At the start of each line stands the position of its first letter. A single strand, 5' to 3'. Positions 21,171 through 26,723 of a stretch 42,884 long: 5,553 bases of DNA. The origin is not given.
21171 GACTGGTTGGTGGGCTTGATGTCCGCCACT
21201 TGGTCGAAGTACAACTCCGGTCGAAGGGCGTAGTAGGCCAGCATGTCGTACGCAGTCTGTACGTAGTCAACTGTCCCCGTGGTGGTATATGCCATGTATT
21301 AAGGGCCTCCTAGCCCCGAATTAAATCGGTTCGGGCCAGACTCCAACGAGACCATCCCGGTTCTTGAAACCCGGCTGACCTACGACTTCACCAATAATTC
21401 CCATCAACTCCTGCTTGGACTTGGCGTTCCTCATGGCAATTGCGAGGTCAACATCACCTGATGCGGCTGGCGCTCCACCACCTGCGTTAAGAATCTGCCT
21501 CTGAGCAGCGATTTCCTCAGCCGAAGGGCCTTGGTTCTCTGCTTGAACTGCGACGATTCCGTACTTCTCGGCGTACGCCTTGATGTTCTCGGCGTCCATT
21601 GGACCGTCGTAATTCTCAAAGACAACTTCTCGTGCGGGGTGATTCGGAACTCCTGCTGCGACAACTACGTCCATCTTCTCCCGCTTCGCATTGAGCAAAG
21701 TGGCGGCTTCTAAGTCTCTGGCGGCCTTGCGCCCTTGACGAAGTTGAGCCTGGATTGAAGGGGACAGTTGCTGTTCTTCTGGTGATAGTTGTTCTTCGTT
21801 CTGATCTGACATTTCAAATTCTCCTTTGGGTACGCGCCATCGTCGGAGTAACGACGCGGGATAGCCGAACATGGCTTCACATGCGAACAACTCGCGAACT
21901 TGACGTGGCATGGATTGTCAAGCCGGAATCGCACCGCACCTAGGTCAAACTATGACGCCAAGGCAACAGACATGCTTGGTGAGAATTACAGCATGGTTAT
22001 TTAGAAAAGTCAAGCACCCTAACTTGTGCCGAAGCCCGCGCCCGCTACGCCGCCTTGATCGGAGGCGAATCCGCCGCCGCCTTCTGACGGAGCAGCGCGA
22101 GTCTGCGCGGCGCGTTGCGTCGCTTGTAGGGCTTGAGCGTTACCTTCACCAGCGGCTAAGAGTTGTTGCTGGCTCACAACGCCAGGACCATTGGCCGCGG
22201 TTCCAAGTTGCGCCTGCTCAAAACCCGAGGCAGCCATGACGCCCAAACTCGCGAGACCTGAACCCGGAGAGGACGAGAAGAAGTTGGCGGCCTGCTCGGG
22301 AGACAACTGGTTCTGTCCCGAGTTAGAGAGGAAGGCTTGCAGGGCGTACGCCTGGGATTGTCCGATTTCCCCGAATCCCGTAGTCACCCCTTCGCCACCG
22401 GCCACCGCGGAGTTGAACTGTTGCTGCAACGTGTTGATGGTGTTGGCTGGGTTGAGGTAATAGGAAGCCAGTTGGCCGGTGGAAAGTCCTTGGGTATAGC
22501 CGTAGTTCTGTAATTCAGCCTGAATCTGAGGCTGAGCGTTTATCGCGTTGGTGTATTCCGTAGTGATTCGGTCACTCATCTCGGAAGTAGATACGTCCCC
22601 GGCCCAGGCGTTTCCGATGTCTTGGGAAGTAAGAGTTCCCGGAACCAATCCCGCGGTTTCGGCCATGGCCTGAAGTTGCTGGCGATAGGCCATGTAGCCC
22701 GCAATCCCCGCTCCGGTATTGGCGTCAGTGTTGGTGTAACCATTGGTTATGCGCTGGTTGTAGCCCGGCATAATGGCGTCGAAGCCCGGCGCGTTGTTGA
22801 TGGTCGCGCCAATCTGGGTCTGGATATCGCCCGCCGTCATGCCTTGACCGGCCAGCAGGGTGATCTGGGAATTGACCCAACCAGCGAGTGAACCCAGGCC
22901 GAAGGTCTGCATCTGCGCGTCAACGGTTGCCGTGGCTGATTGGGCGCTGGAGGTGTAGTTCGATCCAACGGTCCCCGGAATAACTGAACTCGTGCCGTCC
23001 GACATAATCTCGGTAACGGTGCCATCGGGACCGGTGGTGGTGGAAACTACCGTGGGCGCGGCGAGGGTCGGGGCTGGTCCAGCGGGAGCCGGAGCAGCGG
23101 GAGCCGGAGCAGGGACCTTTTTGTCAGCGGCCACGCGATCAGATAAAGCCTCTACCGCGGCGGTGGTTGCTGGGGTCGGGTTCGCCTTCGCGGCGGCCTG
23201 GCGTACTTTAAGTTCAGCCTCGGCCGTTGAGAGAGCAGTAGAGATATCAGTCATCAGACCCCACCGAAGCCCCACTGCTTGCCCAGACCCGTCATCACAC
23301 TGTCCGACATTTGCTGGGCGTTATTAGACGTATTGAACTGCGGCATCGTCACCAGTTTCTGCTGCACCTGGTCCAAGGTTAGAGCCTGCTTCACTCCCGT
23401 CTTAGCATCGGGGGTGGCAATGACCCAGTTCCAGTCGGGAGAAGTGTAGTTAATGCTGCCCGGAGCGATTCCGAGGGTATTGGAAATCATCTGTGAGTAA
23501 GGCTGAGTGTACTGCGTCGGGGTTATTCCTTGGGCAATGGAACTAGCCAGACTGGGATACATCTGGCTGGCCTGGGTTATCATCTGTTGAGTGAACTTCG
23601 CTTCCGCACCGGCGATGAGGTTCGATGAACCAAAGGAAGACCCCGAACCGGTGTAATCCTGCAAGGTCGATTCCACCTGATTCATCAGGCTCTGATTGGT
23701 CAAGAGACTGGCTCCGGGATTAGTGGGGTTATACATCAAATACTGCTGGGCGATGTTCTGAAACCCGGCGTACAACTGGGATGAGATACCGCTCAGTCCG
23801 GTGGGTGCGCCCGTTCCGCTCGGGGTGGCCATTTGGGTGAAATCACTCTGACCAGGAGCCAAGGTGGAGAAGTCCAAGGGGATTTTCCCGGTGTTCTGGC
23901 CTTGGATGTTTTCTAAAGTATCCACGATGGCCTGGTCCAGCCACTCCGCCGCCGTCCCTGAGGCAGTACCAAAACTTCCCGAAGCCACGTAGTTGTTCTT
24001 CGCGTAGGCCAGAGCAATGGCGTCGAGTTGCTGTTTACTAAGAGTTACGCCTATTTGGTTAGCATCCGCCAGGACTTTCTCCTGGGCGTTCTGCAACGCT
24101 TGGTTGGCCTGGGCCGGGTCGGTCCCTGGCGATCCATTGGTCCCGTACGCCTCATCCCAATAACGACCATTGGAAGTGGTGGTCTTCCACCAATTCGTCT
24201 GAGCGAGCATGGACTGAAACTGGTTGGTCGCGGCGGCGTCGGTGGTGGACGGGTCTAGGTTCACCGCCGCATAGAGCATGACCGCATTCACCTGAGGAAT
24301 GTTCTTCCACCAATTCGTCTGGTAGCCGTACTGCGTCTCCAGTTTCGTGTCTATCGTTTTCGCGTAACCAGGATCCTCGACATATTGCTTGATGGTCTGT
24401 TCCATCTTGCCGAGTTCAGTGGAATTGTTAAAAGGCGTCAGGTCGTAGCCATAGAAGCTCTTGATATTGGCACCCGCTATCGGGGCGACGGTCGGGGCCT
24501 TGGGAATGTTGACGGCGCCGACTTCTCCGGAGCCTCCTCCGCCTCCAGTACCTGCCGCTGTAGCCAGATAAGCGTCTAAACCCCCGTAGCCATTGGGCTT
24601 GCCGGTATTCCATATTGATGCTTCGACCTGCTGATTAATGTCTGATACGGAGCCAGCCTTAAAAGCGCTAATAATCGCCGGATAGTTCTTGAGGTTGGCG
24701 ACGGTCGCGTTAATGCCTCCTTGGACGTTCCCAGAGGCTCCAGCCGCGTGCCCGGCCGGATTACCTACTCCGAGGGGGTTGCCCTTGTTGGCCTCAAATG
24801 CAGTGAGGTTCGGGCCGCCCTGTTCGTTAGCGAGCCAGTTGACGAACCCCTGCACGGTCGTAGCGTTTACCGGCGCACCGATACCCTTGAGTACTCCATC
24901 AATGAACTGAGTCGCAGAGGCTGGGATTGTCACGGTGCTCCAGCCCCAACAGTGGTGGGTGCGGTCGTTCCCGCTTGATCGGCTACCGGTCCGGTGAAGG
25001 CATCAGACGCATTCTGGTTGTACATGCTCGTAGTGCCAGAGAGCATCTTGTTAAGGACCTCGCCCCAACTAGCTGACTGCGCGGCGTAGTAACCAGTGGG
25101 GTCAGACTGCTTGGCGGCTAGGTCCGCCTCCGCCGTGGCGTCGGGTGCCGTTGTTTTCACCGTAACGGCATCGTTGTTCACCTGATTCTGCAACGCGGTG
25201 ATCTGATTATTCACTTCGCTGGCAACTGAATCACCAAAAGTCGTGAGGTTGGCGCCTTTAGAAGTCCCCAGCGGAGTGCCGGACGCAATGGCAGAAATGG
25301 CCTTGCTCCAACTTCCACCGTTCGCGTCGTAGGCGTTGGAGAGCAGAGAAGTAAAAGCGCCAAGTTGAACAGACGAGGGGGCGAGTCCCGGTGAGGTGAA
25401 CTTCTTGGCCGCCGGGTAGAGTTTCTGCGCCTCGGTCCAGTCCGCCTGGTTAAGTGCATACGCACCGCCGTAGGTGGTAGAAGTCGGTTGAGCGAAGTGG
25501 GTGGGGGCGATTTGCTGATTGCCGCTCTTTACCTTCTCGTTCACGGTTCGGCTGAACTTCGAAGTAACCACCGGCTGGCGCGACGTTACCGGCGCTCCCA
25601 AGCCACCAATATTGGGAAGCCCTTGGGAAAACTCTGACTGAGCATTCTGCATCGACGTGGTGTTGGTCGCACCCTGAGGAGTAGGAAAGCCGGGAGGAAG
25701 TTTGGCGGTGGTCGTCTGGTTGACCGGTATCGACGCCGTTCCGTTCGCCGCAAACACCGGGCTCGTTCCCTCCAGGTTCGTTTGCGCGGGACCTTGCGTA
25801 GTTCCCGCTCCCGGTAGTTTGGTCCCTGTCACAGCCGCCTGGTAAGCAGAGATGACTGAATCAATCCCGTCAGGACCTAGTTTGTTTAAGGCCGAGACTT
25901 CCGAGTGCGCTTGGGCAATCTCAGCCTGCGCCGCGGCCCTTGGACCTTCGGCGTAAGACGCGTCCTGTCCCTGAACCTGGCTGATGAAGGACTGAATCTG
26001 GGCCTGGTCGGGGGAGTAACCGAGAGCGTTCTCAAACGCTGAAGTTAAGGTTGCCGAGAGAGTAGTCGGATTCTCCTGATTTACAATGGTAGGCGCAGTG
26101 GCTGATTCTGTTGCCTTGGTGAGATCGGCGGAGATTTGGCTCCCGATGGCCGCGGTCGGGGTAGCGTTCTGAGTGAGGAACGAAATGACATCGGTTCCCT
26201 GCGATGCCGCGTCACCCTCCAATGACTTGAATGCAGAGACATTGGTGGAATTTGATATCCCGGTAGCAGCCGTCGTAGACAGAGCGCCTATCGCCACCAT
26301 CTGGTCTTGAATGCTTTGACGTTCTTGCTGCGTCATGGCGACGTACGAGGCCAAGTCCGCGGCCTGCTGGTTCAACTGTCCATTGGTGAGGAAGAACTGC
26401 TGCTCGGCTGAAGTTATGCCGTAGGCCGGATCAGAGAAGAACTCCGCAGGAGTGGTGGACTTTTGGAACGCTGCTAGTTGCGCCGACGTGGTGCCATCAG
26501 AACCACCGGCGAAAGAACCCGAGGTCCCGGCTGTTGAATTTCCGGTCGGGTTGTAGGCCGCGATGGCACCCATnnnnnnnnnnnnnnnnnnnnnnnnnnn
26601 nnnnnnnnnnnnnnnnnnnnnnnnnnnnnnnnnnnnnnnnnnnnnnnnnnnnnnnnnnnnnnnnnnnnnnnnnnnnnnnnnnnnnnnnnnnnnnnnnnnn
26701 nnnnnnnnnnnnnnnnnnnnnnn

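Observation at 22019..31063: About 9 kb of four translationally coupled, low-complexity giant genes between portal and scaffold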

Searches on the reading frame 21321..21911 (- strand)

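Call 4: search_protein_families(library=pfam, proteins=[window:21321-21911:-], max_evalue=0.1)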
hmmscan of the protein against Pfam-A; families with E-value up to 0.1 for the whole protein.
window:21321-21911:- (196 aa): 0 families

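Call 5: search_protein_families(library=phrogs, proteins=[window:21321-21911:-], max_evalue=0.1)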
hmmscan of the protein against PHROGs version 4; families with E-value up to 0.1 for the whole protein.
window:21321-21911:- (196 aa): 1 family
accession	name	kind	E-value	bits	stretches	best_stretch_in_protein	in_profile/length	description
phrog_7813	-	unknown function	1.1e-09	39.8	1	35-175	7-148/151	-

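Call 79: search_protein_families(library=ncbifam, proteins=[window:21321-21911:-], max_evalue=0.1)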
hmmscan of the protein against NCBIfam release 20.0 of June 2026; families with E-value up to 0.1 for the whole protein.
window:21321-21911:- (196 aa): 0 families

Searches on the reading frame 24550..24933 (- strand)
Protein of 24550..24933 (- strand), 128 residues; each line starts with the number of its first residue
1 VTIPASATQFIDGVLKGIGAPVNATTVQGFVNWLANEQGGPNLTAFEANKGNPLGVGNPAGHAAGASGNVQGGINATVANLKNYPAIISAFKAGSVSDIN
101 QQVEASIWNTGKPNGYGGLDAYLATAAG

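Call 31: search_solved_structures(query=A3, max_evalue=10, show_alignments=3)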
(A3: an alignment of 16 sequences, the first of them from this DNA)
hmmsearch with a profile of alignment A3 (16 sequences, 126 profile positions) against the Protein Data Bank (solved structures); distinct sequences matched with E-value up to 10: 6.
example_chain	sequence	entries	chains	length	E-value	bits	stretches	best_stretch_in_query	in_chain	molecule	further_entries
5cwb_A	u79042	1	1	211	0.011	18.9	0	78-104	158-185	Designed helical repeat protein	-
1yhu_C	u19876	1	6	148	0.54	13.5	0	59-94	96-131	hemoglobin B1a chain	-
6vfi_A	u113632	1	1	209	0.86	12.8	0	84-105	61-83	O43_dn18A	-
8sfg_A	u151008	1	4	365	0.98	12.6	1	79-118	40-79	Autotransporter adhesin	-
7mwr_B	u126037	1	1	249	1.2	12.3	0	84-104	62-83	LHD101B4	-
5cwj_A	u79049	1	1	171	2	11.6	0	59-88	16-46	Designed helical repeat protein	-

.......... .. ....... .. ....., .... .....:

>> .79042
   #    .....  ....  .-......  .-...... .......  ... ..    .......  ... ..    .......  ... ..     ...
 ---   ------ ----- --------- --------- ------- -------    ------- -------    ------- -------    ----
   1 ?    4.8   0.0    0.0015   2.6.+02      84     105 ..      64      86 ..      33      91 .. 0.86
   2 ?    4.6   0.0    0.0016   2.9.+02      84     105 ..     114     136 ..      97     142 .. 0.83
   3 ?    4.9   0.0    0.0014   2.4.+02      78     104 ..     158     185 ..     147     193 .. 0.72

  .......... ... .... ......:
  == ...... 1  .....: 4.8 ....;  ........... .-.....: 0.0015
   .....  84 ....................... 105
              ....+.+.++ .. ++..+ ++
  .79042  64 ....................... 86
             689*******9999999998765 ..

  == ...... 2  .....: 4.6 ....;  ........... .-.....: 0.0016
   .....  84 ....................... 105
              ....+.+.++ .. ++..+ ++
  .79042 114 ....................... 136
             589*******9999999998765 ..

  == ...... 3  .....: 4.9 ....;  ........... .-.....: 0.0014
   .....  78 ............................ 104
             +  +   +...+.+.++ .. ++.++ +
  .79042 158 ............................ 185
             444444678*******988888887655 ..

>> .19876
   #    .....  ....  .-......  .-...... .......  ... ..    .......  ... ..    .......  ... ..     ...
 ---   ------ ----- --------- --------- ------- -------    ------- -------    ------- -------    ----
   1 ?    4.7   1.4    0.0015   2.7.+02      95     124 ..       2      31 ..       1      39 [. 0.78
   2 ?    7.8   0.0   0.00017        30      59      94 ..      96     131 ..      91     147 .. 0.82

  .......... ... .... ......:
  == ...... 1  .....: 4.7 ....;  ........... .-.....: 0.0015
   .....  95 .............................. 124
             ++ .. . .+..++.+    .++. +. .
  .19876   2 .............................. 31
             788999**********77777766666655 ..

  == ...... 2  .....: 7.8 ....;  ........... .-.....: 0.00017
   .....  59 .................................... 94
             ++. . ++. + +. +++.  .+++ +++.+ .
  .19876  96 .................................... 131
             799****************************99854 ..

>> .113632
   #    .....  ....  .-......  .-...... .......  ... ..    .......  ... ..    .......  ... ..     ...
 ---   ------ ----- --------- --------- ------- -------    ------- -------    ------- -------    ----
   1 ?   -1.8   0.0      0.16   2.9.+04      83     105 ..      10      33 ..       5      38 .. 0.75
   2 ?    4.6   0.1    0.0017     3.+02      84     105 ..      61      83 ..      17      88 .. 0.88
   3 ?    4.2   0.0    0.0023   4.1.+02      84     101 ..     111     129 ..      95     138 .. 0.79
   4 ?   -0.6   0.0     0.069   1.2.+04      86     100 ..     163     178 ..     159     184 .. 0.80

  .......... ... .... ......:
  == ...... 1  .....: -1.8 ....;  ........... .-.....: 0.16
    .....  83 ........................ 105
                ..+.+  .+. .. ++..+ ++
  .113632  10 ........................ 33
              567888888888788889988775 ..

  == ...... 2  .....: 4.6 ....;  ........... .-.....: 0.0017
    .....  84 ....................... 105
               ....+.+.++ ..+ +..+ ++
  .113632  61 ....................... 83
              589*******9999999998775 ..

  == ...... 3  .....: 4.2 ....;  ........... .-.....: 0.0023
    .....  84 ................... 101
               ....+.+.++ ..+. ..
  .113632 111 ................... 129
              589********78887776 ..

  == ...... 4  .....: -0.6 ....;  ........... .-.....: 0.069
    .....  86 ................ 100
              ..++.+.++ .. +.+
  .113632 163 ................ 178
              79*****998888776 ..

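Call 32: search_protein_families(library=pfam, alignment_id=A3, max_evalue=1)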
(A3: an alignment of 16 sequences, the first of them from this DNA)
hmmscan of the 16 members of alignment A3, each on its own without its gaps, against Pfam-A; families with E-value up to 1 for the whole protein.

A. member 1, seq(128 aa): 0 families

B. families by the number of members that match (of 16 scanned): 2 families
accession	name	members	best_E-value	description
PF18013.6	Phage_lysozyme2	1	0.025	Phage tail lysozyme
PF00428.24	Ribosomal_60s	1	0.035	60s Acidic ribosomal protein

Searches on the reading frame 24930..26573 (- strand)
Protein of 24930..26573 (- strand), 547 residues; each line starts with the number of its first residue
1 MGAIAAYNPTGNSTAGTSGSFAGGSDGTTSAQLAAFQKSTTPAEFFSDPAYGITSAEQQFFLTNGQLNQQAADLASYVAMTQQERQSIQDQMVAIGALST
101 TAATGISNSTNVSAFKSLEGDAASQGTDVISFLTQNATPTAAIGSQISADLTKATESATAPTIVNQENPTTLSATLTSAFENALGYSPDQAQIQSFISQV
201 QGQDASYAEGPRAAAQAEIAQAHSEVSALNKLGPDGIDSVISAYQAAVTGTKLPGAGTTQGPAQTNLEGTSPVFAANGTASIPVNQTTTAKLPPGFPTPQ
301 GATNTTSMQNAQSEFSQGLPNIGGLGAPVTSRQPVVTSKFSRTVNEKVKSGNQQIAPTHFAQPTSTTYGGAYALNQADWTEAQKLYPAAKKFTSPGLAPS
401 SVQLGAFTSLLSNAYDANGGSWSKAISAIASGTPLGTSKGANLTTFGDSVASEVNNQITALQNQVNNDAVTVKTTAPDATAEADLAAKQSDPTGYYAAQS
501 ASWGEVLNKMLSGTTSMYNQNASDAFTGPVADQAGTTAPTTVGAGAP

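Call 4: search_protein_families(library=pfam, proteins=[window:24930-26573:-], max_evalue=0.1)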
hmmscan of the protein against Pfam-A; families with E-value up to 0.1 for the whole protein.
window:24930-26573:- (547 aa): 0 families

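Call 5: search_protein_families(library=phrogs, proteins=[window:24930-26573:-], max_evalue=0.1)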
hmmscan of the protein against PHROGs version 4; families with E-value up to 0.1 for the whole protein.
window:24930-26573:- (547 aa): 0 families

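Call 37: find_homologous_proteins(query=window:24930-26573:-)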
Query window:24930-26573:- (547 aa): 57 proteins with E <= 0.001 among 8000 candidates.
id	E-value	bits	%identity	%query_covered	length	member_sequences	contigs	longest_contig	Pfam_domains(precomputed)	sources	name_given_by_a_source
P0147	0.0e+0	1077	97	99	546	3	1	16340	-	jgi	jgi:hypothetical protein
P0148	3.2e-298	1007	92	100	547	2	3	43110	-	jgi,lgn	jgi:hypothetical protein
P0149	5.5e-201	687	66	98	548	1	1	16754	-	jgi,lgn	jgi:hypothetical protein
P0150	2.1e-200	685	66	98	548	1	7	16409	-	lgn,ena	-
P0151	8.5e-192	657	63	100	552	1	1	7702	-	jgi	jgi:hypothetical protein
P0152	1.1e-182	626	62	99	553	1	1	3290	-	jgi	jgi:hypothetical protein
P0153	6.3e-180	617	61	99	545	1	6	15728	-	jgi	jgi:hypothetical protein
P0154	2.6e-178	612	60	100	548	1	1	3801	-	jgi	jgi:hypothetical protein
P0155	9.7e-178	610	60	100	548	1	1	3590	-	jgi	jgi:hypothetical protein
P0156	6.8e-168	578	57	96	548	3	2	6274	-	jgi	jgi:hypothetical protein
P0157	2.1e-165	570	58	98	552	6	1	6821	-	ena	-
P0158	6.4e-154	532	56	100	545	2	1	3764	-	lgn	-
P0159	1.5e-150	521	56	97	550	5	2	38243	-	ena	-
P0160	4.0e-150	519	56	98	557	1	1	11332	-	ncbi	-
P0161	5.5e-150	519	54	97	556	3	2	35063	-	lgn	-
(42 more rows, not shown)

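Call 55: search_solved_structures(query=A6, max_evalue=10)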
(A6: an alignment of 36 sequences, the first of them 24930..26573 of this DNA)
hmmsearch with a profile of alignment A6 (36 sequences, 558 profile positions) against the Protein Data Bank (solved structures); distinct sequences matched with E-value up to 10: 0.

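Call 56: search_protein_families(library=pfam, alignment_id=A6, max_evalue=1)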
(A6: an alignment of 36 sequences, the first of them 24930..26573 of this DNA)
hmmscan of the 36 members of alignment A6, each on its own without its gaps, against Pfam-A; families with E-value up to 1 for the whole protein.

A. member 1, window:24930-26573:- (547 aa): 1 family
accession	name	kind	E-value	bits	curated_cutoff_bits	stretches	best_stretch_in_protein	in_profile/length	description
PF20832.2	Reov_VP3_MTase2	-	0.14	12.2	24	1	49-117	38-109/203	Reovirus VP3 protein, Methyltransferase domain 2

B. families by the number of members that match (of 36 scanned): 23 families
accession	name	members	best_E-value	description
PF23617.1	EF-hand_15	5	0.085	EF-hand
PF14257.11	DUF4349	4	0.014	Domain of unknown function (DUF4349)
PF10982.13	DUF2789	4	0.15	Protein of unknown function (DUF2789)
PF06810.17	Phage_scaffold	2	0.059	Phage capsid assembly scaffolding protein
PF24600.1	RavZ_cat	2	0.062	RavZ catalytic domain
PF18625.7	EspB_PE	2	0.082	ESX-1 secreted protein B PE domain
PF05205.17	COMPASS-Shg1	2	0.082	COMPASS (Complex proteins associated with Set1p) component shg1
PF16139.11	DUF4847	2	0.089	Domain of unknown function (DUF4847)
PF19938.4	DUF6400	2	0.12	Family of unknown function (DUF6400)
PF20832.2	Reov_VP3_MTase2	2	0.14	Reovirus VP3 protein, Methyltransferase domain 2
PF05396.16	Phage_T7_Capsid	2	0.35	Phage T7 capsid assembly protein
PF06506.16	PrpR_N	1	0.0045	Propionate catabolism activator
PF18016.8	SAM_3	1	0.0093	SAM domain (Sterile alpha motif)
PF07445.17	PriC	1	0.016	Primosomal replication protein priC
PF08479.16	POTRA_2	1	0.021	POTRA domain, ShlB-type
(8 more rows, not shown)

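Call 79: search_protein_families(library=ncbifam, proteins=[window:24930-26573:-], max_evalue=0.1)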
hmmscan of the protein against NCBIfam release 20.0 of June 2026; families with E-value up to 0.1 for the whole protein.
window:24930-26573:- (547 aa): 0 families
